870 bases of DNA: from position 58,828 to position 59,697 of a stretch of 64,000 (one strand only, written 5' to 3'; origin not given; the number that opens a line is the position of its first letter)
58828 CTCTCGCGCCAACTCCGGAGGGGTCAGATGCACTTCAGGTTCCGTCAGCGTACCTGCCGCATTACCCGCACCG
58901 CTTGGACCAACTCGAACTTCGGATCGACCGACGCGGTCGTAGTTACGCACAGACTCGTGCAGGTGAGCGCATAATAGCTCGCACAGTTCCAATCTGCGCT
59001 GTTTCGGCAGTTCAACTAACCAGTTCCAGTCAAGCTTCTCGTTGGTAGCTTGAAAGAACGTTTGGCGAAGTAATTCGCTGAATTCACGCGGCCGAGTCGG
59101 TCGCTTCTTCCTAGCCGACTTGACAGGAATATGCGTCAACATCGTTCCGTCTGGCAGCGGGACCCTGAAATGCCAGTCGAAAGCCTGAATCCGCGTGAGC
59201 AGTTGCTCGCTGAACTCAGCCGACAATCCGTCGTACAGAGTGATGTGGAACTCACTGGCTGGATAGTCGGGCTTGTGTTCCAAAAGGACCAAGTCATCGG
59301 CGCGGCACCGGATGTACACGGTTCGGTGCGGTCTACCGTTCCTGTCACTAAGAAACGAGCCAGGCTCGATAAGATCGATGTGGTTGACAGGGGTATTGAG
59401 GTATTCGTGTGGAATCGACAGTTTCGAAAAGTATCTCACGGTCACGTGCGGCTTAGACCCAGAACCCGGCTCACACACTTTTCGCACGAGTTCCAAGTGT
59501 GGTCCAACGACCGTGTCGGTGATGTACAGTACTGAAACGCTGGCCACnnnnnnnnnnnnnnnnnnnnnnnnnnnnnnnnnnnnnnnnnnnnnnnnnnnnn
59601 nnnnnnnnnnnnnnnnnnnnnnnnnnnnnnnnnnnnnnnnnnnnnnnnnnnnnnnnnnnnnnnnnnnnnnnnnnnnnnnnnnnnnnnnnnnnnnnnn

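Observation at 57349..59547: Unusual fusion: LigT/2H-type phosphoesterase domain on a complete gamma-class N6-adenine methyltransferase with no partner nuclease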

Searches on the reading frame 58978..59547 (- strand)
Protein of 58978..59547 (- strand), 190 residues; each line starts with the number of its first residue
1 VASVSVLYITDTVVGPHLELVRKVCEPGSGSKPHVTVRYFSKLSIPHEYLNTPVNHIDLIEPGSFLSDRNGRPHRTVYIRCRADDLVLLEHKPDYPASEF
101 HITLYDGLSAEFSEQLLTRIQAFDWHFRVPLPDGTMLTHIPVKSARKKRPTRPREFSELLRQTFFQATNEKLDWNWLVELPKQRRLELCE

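Call 23: predict_structure(alignment_id=A1)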
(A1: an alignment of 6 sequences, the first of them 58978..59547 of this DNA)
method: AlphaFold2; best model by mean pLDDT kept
length: 190 residues; sequences in the alignment: 6
mean_pLDDT: 49.6   pTM: 0.36
mean pLDDT of the five models: 49.6, 47.0, 46.9, 45.4, 38.2
residues with pLDDT >= 90: 0; 70-90: 21; 50-70: 66; < 50: 103
segments of 3 or more residues with pLDDT < 50: 1-58, 67-69, 81-99, 125-146
pLDDT, mean of each block of 10 residues (from residue 1): 28 43 42 34 39 44 53 58 39 39 60 65 49 34 42 64 73 75 63
secondary structure, 60 per line:
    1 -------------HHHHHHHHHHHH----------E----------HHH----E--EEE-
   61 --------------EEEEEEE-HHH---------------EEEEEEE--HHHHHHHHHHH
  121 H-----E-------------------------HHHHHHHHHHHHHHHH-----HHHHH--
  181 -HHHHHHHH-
elements in order: H14-25 E57-59 E75-81 E101-107 H110-121 H153-168 H174-178 H182-189

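Call 24: search_protein_representatives(alignment_id=A1)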
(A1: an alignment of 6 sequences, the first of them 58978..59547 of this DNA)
Query: 6 sequences, 205 profile positions. Proteins with E-value up to 0.001 (for the whole library): 484; up to 1e-10: 359; up to 1e-30: 45. The best 150 are listed.
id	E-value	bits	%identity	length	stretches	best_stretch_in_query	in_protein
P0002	9.3e-91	319.4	-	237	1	1-200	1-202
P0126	1.2e-81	289.6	-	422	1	1-198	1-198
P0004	4.6e-79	281.2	-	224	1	1-204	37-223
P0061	9.7e-69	247.5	-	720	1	1-199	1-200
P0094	3.7e-64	232.5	-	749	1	1-203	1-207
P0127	4.4e-60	219.2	-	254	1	1-200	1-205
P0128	7.1e-54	198.9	-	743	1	1-198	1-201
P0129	1.3e-52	194.8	-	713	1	1-200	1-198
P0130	1.1e-51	191.7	-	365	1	1-197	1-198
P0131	7.2e-51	189.1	-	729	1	1-195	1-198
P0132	3.0e-50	187.1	-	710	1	6-199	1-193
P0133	1.5e-49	184.8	-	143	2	58-159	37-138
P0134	7.1e-49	182.6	-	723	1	1-201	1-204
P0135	1.0e-48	182.0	-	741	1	1-201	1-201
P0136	3.2e-46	173.9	-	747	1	1-198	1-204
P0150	8.1e-39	149.7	-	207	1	1-200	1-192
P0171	1.5e-29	119.5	-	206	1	1-198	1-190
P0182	9.9e-28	113.5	-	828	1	5-145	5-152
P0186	5.8e-27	111.0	-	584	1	4-193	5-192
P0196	4.2e-26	108.2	-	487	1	7-198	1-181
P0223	6.8e-24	101.0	-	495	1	2-198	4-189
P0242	1.4e-22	96.7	-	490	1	15-143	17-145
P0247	3.2e-22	95.5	-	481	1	2-202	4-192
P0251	5.3e-22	94.8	-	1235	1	1-197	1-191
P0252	5.9e-22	94.7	-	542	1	5-156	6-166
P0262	1.8e-21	93.1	-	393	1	1-195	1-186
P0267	3.2e-21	92.3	-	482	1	4-196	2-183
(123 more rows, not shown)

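Call 54: search_protein_families(library=padloc, proteins=[P0150], max_evalue=0.01)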
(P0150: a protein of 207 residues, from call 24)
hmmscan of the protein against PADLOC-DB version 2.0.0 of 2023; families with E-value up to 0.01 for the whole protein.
P0150 (207 aa): 0 families

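Call 69: search_protein_families(library=pfam, proteins=[P0223, P0247, P0267, P0196, P0242, P0251, P0182, P0262, P0252, P0186], max_evalue=0.001)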
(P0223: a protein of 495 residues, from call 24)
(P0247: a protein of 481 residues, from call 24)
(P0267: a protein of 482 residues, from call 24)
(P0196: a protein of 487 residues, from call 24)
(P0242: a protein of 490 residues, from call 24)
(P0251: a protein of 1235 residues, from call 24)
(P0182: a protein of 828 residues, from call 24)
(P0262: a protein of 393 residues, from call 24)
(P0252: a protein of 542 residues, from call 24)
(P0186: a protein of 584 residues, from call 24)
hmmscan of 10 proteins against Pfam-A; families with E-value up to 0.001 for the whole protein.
P0223 (495 aa): 0 families

P0247 (481 aa): 0 families

P0267 (482 aa): 1 family
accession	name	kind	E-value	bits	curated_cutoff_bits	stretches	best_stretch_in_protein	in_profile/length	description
PF13563.12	2_5_RNA_ligase2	-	0.00014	22.4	27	0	27-133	22-147/152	2'-5' RNA ligase superfamily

P0196 (487 aa): 0 families

P0242 (490 aa): 2 families
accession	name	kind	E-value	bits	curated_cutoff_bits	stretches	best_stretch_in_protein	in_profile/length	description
PF02384.22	N6_Mtase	-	3.5e-09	36.8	20.4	1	249-474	27-241/311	N-6 DNA Methylase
PF07669.17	Eco57I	-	1.2e-08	35.7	25.3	1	354-447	77-168/171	Eco57I restriction-modification methylase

P0251 (1235 aa): 4 families
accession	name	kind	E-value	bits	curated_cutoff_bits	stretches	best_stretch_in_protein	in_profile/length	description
PF07669.17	Eco57I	-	2.1e-16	60.9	25.3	1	595-759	1-166/171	Eco57I restriction-modification methylase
PF02384.22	N6_Mtase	-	4.7e-16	59.4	20.4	1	503-783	4-235/311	N-6 DNA Methylase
PF20473.4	MmeI_Mtase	-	3.6e-14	53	27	1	550-746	20-216/259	MmeI, DNA-methyltransferase domain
PF01170.24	UPF0020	-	0.0001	22.5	22.3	0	552-610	31-92/197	RMKL-like, methyltransferase domain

P0182 (828 aa): 0 families

P0262 (393 aa): 1 family
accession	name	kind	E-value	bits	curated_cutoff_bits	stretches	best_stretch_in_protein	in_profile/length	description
PF13563.12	2_5_RNA_ligase2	-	4.8e-07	30.4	27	1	28-140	21-151/152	2'-5' RNA ligase superfamily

P0252 (542 aa): 1 family
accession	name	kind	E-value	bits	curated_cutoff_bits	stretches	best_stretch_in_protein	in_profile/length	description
PF13563.12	2_5_RNA_ligase2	-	1.8e-05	25.3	27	1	30-143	22-141/152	2'-5' RNA ligase superfamily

P0186 (584 aa): 1 family
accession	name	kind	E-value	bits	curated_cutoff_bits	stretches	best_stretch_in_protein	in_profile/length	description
PF07669.17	Eco57I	-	8.4e-11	42.7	25.3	1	365-456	77-166/171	Eco57I restriction-modification methylase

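Call 97: find_encoding_contigs(protein=P0150, flank=5000, max_places=3)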
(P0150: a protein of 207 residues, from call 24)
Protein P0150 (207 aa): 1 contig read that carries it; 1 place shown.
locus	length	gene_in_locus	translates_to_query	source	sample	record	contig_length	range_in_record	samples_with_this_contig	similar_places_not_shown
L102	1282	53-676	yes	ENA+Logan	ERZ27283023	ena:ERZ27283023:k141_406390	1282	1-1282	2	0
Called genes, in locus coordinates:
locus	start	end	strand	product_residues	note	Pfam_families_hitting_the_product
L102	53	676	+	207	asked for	PF13563:2_5_RNA_ligase2 (faint)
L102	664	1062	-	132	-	PF06291:Lambda_Bor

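Call 98: find_encoding_contigs(protein=P0171, flank=5000, max_places=2)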
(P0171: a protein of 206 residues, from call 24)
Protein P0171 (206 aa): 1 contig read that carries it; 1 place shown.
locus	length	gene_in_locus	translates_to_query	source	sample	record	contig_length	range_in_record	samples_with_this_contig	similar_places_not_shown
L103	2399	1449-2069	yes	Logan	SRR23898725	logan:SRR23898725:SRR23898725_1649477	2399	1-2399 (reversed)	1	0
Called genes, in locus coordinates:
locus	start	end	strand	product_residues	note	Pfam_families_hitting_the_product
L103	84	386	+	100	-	PF03992:ABM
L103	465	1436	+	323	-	-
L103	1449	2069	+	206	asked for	-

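Call 99: find_encoding_contigs(protein=P0223, flank=5000, max_places=2)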
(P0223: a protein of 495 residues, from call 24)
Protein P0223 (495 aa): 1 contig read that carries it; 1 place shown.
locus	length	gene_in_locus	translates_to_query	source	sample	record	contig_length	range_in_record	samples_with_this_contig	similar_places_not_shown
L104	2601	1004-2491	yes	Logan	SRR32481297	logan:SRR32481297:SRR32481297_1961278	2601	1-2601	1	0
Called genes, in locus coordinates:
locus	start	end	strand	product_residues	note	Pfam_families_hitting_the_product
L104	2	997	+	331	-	?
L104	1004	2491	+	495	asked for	-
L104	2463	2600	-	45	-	?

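Call 102: search_solved_structures(query=A6, max_evalue=10, show_alignments=2)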
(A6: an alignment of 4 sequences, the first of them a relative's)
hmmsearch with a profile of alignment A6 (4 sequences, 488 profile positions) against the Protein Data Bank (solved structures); distinct sequences matched with E-value up to 10: 6.
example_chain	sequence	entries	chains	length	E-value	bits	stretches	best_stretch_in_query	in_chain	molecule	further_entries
1yd3_A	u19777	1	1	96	0.053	15.6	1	397-483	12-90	UvrABC system protein C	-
1ycz_A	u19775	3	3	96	0.087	14.9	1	397-483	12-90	UvrABC system protein C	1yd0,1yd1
1yd4_A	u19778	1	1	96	0.12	14.5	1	397-483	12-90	UvrABC system protein C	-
1yd2_A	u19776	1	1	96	0.16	14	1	397-483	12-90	UvrABC system protein C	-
1yd5_A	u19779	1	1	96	0.38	12.8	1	397-439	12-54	UvrABC system protein C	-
1yd6_A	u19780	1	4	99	1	11.3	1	395-428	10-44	UvrC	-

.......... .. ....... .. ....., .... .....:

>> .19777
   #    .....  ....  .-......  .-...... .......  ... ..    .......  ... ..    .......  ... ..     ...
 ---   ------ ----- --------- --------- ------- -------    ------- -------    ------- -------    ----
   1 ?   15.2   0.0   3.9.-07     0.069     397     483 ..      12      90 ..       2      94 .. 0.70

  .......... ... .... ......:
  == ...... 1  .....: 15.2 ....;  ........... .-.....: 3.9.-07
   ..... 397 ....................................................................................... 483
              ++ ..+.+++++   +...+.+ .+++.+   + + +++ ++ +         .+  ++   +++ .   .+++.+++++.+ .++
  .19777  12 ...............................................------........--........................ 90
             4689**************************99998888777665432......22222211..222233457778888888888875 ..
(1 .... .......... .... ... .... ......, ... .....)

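Call 103: search_protein_families(library=padloc, proteins=[L103:465-1436:+, P0223], max_evalue=0.001)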
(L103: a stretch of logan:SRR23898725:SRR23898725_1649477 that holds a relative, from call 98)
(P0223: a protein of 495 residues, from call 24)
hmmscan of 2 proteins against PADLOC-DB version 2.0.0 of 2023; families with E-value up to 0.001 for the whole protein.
L103:465-1436:+ (323 aa): 1 family
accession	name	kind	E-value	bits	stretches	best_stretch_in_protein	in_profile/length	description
PDLC04778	PDC-M70A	-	2.7e-27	94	1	41-306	49-332/355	-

P0223 (495 aa): 0 families

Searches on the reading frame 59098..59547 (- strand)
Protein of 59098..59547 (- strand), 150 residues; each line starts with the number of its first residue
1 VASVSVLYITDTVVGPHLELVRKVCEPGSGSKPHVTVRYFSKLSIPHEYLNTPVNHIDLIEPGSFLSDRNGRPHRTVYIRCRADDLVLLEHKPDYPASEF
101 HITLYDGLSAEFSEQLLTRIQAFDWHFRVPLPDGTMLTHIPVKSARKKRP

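Call 36: search_solved_structures(query=A3, max_evalue=10, show_alignments=3)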
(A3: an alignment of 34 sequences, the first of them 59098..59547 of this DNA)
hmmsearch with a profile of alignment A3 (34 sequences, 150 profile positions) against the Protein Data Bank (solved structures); distinct sequences matched with E-value up to 10: 2.
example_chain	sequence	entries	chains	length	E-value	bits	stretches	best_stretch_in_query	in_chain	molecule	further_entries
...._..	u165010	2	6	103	0.44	13.5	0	48-85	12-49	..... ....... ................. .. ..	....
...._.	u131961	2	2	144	0.78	12.7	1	23-105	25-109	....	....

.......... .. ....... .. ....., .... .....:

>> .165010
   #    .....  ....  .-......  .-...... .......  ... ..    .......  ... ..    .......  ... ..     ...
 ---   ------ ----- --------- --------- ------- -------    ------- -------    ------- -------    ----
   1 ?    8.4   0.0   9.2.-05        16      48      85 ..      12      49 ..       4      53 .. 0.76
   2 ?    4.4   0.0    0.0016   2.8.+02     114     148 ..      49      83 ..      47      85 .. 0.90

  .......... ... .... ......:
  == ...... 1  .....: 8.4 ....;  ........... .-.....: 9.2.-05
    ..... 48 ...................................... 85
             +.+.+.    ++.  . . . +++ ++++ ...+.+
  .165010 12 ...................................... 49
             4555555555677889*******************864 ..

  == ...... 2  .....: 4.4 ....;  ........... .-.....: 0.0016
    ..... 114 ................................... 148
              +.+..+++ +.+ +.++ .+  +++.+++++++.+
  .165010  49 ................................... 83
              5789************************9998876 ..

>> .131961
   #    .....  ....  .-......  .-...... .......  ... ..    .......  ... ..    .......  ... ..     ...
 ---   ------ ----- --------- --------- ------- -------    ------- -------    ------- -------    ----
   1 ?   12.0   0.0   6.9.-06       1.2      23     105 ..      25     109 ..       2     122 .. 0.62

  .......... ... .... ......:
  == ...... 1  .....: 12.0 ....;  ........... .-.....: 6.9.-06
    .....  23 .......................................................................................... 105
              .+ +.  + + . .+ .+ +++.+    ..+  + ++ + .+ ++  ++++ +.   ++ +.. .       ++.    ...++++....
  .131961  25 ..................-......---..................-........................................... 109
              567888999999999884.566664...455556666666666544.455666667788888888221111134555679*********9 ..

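Call 66: search_protein_families(library=pfam, alignment_id=A3, max_evalue=1)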
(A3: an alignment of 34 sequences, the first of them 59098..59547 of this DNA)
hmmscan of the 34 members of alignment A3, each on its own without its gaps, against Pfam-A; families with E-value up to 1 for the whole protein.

A. member 1, window:59098-59547:- (150 aa): 0 families

B. families by the number of members that match (of 34 scanned): 9 families
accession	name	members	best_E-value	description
PF13563.12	2_5_RNA_ligase2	18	3.4e-10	2'-5' RNA ligase superfamily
PF22547.2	2H-SAK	17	0.00035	Swiss Army Knife, 2H phosphoesterase domain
PF02834.22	LigT_PEase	12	8.5e-05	LigT like Phosphoesterase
PF23474.1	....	2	0.0097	Anti-CBASS protein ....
PF22230.1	Csx1_CARF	1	0.12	CRISPR system endoribonuclease Csx1, CARF domain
PF14174.11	YycC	1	0.13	YycC-like protein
PF05047.22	L51_S25_CI-B8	1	0.13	Mitochondrial ribosomal protein L51 / S25 / CI-B8 domain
PF02459.20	Adeno_terminal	1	0.21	Adenoviral DNA terminal protein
PF06668.17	ITI_HC_C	1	0.23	Inter-alpha-trypsin inhibitor heavy chain C-terminus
